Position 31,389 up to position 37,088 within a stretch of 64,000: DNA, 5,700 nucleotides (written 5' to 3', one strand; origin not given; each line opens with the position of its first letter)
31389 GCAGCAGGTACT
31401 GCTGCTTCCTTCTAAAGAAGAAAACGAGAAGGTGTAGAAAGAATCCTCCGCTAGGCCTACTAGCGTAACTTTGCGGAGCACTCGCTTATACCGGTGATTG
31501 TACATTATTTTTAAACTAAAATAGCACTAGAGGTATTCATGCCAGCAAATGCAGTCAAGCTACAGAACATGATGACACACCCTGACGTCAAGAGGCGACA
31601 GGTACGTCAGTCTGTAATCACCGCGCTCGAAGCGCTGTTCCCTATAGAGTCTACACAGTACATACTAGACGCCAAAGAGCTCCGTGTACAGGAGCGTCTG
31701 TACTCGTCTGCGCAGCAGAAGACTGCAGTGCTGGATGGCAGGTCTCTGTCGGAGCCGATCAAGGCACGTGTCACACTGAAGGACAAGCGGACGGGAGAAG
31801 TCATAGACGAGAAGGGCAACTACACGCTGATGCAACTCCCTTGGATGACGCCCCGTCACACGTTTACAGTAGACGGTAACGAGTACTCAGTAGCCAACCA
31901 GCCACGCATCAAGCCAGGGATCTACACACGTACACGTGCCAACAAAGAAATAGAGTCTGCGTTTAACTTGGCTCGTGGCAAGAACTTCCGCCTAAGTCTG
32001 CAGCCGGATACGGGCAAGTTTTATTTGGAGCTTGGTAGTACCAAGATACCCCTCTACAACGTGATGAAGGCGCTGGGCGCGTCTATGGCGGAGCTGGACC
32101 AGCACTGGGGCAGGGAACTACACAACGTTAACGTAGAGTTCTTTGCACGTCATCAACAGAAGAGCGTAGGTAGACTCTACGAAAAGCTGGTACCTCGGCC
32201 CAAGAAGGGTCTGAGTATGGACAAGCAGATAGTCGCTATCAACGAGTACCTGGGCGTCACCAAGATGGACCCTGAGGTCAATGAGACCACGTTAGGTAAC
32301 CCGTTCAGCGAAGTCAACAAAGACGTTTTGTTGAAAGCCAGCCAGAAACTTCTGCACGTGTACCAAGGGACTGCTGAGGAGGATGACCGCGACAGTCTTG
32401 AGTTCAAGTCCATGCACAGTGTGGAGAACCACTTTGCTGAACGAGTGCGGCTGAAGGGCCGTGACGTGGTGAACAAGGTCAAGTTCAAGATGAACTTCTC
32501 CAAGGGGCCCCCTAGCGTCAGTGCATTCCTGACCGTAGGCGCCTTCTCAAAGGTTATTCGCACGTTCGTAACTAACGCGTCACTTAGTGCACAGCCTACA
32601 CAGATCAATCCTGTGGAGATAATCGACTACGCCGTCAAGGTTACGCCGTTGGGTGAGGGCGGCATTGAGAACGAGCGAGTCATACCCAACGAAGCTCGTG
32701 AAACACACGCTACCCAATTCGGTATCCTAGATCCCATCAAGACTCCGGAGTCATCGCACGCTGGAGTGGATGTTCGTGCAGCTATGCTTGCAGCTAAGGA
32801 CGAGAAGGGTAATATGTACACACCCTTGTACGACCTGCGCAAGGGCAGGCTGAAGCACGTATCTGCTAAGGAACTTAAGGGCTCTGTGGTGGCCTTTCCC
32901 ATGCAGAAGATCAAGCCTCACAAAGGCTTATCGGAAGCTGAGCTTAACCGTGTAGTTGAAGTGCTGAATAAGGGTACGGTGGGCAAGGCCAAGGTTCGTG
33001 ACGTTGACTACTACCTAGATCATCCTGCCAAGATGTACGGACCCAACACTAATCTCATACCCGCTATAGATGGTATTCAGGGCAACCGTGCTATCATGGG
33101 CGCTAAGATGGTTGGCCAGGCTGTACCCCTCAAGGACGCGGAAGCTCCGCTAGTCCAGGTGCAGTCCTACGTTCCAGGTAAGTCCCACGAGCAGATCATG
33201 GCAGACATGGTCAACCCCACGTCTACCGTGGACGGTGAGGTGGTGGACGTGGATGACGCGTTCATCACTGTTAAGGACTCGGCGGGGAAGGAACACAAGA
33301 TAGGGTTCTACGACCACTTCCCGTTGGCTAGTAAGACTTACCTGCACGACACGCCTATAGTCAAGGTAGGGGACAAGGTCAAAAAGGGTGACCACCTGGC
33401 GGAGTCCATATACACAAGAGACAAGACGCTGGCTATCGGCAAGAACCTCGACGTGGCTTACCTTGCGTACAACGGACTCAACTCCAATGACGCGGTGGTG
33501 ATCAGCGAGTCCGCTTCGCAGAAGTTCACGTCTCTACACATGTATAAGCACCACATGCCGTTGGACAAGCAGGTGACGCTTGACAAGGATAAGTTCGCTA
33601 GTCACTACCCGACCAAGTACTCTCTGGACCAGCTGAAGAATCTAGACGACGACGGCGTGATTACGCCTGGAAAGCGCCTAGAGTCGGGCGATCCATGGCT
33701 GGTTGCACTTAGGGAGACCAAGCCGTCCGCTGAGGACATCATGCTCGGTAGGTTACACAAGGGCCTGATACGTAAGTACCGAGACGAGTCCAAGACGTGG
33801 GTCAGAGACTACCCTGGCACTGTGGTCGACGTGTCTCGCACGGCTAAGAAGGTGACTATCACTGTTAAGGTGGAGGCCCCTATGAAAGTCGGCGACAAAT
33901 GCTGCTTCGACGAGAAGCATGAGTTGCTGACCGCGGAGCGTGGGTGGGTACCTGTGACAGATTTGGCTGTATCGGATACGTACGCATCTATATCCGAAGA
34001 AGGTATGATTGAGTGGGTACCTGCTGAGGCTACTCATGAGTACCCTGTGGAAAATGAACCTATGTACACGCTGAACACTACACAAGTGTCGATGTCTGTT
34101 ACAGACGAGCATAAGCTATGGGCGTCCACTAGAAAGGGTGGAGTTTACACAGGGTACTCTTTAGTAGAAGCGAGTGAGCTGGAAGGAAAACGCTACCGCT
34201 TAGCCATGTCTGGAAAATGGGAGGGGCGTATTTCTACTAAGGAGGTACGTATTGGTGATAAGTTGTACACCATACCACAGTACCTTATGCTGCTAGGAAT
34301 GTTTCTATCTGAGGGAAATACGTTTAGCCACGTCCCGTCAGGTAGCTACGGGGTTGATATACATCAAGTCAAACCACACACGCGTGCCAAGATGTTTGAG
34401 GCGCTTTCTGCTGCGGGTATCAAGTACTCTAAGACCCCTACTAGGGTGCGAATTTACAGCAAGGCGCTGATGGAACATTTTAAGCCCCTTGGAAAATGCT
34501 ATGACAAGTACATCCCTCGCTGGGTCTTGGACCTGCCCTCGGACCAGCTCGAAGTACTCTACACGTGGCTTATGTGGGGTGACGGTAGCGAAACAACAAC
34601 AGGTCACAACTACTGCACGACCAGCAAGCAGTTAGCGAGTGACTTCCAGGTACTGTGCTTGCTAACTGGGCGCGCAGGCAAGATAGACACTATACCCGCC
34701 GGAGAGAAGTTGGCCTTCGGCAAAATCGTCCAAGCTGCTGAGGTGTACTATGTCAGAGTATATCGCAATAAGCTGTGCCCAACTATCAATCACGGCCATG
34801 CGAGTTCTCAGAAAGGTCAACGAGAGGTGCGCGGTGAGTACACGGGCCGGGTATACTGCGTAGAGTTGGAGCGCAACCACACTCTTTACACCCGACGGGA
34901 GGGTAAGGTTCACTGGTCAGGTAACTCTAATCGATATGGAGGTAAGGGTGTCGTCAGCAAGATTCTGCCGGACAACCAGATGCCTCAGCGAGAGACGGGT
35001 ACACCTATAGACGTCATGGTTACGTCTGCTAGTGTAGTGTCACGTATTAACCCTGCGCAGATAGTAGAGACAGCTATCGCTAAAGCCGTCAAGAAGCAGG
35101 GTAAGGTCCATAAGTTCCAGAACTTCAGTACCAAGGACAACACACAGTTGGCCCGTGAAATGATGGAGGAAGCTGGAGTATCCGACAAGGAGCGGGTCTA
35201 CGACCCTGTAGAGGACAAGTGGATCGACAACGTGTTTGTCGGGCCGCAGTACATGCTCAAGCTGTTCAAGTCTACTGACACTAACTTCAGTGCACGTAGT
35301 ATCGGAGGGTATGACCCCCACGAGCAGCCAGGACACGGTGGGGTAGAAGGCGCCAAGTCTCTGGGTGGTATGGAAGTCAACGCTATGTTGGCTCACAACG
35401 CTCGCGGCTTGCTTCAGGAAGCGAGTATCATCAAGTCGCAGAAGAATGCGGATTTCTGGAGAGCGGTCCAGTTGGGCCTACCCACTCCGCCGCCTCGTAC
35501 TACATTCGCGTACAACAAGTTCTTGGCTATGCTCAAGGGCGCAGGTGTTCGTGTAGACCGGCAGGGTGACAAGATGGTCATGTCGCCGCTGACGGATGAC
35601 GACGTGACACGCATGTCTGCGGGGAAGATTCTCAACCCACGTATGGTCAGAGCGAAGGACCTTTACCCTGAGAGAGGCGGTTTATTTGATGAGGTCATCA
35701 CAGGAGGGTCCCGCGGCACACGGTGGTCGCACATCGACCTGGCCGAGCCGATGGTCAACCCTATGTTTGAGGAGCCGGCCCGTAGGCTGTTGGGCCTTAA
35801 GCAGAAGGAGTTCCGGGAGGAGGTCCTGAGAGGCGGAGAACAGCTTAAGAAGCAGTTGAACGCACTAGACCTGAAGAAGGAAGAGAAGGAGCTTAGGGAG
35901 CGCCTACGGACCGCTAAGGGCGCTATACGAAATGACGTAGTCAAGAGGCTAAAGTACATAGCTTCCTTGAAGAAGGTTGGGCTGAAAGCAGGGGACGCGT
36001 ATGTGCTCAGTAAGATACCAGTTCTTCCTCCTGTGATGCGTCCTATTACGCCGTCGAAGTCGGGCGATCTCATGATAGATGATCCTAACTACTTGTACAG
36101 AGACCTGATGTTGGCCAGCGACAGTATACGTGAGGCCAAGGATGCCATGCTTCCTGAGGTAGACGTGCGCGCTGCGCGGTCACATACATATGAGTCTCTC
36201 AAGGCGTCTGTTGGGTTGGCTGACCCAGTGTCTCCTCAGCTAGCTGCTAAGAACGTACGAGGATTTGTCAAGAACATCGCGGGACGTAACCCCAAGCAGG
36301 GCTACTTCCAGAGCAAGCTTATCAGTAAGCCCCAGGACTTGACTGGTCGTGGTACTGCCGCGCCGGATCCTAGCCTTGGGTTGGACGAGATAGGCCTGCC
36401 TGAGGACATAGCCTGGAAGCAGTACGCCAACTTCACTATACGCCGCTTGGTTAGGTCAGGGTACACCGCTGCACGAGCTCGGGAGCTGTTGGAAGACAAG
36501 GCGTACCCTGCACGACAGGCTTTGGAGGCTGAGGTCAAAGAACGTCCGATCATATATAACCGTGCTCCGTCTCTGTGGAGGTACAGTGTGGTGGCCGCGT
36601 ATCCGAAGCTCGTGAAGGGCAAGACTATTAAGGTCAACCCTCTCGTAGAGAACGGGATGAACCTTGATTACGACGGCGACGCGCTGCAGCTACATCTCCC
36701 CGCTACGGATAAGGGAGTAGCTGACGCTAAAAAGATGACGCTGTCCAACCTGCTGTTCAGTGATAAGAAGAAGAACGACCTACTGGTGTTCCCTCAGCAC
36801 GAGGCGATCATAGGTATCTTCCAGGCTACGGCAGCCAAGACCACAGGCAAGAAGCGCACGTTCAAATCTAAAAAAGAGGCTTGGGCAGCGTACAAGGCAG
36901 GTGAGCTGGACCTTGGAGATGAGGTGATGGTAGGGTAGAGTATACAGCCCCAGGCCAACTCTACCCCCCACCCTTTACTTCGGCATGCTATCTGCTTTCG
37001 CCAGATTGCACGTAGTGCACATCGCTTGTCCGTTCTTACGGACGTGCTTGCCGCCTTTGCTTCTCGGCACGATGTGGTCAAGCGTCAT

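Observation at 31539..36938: Single-chain bacterial-type RNAP: full beta fused to the N-terminal half of beta', plus a phage-encoded sigma70-family factor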

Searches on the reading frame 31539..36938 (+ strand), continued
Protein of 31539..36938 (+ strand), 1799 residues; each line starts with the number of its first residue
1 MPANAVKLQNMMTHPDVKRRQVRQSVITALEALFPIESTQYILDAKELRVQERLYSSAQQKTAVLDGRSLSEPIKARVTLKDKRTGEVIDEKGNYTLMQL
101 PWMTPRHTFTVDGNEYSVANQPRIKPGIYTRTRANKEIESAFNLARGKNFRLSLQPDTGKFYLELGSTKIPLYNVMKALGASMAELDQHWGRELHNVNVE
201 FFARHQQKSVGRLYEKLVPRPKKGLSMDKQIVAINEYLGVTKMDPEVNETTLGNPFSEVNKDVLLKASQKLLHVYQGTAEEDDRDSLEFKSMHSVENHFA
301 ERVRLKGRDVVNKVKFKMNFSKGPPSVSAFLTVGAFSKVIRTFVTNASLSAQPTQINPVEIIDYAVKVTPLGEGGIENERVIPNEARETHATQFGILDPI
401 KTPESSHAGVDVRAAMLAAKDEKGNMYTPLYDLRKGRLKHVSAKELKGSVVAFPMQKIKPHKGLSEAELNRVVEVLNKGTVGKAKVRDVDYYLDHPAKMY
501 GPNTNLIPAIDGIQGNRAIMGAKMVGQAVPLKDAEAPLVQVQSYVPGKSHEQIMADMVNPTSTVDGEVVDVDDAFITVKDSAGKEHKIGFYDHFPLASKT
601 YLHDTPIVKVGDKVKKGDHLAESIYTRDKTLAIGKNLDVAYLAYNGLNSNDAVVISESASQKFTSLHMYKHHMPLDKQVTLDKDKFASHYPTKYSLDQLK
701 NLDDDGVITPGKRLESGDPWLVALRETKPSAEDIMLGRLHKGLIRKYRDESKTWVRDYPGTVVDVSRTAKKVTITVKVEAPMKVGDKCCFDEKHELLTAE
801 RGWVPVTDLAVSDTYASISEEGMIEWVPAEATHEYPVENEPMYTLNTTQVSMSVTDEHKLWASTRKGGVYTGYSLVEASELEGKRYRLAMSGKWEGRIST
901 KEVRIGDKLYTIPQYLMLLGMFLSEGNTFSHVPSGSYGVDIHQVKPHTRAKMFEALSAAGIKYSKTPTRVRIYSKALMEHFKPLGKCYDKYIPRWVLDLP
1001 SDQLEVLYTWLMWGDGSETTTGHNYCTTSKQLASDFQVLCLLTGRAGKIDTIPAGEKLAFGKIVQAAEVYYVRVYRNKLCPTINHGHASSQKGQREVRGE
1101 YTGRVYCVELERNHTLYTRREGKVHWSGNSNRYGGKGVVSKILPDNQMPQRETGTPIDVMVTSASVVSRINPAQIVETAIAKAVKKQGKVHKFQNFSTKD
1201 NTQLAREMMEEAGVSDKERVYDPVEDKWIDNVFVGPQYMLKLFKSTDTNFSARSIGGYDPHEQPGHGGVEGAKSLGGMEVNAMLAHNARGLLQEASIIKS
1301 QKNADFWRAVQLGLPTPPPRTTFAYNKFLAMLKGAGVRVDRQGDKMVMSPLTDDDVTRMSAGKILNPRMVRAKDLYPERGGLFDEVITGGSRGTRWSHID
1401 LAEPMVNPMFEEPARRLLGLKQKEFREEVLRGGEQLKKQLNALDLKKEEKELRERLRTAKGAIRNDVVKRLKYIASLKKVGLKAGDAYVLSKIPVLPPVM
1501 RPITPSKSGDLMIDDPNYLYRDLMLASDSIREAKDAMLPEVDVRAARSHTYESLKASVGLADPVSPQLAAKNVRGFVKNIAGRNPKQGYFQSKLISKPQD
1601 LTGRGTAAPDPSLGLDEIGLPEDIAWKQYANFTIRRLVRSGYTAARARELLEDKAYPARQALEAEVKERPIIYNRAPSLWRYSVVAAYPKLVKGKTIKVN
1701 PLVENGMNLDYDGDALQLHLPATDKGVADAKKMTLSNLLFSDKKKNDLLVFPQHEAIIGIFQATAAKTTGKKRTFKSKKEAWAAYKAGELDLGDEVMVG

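Call 85: find_encoding_contigs(protein=window:31539-36938:+, flank=10000, max_places=3)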
Protein window:31539-36938:+ (1799 aa): 2 contigs read that carry it; 1 place shown.
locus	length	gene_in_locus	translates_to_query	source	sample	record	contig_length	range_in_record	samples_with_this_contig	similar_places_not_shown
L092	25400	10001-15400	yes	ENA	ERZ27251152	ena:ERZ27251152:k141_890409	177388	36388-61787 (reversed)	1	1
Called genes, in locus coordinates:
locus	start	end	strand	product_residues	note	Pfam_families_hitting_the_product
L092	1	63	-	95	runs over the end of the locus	-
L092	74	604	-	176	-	-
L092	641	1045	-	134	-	-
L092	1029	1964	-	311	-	PF12705:PDDEXK_1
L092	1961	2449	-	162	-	PF13456:RVT_3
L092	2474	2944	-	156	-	-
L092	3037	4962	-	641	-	PF04851:ResIII (weak), PF00176:SNF2-rel_dom, PF00270:DEAD (weak), PF00271:Helicase_C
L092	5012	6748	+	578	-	-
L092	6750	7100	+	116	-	-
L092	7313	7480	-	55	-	-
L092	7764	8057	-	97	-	-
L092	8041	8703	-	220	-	PF01171:ATP_bind_3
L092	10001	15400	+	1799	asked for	PF00562:RNA_pol_Rpb2_6, PF04997:RNA_pol_Rpb1_1 (faint), PF00623:RNA_pol_Rpb1_2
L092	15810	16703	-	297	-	-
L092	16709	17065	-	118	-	-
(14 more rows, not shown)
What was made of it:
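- The identical protein is on two independent contigs (call 85).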

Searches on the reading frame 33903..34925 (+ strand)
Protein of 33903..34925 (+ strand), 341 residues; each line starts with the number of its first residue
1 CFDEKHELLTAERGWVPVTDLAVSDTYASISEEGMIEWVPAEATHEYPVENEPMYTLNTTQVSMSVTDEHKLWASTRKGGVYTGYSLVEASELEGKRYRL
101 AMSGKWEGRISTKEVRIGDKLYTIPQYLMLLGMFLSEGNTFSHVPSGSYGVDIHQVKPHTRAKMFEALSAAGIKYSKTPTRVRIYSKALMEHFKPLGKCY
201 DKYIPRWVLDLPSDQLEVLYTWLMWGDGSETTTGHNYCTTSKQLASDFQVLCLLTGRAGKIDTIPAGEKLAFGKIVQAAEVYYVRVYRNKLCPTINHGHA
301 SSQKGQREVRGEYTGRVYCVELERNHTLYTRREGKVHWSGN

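Call 29: search_solved_structures(query=window:33903-34925:+, max_evalue=1, show_alignments=1)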
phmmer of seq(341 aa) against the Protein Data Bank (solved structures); distinct sequences matched with E-value up to 1: 0.

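Call 30: search_protein_families(library=pfam, proteins=[window:33903-34925:+], max_evalue=1)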
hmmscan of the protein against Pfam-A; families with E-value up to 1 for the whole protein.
seq(341 aa): 1 family
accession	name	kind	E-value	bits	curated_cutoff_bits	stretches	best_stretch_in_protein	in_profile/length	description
PF20622.4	Big_15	-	0.17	12.2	27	0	306-336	13-41/82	Bacterial Ig domain (Big_16)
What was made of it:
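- On Intein (HINT domain + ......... homing endonuclease): The query alone gives no Pfam or PDB hit (calls 29, 30).
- Tried and rejected: The intein alone against Pfam and PDB gave nothing (calls 29, 30).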

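Call 78: search_protein_families(library=pfam, alignment_id=A2, max_evalue=0.01)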
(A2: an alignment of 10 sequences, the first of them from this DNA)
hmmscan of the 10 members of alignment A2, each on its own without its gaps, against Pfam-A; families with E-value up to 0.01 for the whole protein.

A. member 1, seq(341 aa): 0 families

B. families by the number of members that match (of 10 scanned): 1 family
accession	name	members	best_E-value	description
PF14528.11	LAGLIDADG_3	9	3.3e-09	LAGLIDADG-like domain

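Call 79: search_solved_structures(query=A2, max_evalue=0.1, show_alignments=1)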
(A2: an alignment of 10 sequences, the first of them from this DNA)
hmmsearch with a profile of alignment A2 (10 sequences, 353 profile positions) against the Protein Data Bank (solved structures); distinct sequences matched with E-value up to 0.1: 5.
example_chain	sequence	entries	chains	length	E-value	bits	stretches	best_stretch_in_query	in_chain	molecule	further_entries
2cw7_A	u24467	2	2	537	8.5e-08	34.8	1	129-278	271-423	Endonuclease PI-PkoII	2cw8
7qsu_A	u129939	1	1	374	4e-06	29.3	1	11-280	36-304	V-ATPase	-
7qss_A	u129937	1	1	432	4.5e-06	29.1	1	11-279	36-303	V-type ATP synthase alpha chain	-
1dq3_A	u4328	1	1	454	2.9e-05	26.5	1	144-277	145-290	ENDONUCLEASE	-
6zgq_A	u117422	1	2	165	0.0004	22.7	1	6-73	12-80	AceL NrdHF-1-1 Intein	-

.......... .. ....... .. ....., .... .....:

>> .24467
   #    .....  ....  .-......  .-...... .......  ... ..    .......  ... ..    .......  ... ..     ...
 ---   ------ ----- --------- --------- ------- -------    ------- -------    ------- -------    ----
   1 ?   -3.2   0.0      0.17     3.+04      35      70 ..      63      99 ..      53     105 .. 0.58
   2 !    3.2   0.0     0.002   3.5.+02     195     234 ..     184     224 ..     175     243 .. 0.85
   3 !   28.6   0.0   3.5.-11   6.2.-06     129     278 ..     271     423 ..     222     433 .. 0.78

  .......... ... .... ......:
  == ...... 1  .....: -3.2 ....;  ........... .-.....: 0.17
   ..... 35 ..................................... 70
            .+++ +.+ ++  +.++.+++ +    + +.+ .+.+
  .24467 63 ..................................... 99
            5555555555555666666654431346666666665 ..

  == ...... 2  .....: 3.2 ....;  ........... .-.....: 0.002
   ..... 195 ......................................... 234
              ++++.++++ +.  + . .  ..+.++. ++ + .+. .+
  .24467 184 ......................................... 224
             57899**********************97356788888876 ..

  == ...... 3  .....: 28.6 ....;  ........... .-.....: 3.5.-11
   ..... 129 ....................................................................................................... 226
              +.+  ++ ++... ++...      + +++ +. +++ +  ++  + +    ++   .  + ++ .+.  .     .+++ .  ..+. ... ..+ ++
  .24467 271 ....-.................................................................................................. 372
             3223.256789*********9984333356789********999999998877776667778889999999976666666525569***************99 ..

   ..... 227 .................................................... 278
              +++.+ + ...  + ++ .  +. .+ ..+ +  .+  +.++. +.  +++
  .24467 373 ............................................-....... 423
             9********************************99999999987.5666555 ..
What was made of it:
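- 33903..34925 (+): 341-aa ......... intein (aa 789-1129). It has Cys1, block B T-D-E-H, the motifs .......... and LMWGDGS, a terminal G-N, and Ser as the +1 residue. It lies between the equivalents of E. coli beta M1066 and A1067. 9 of 10 family members hit Pfam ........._3, and the family profile hits solved inteins 2cw7, 7qsu, 7qss, 1dq3 and 6zgq (calls 78, 79).
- On Intein (HINT domain + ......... homing endonuclease): Its family does: 9 of 10 members hit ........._3, and the family profile hits solved inteins at 8.5e-8 to 4e-4 (calls 78, 79).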
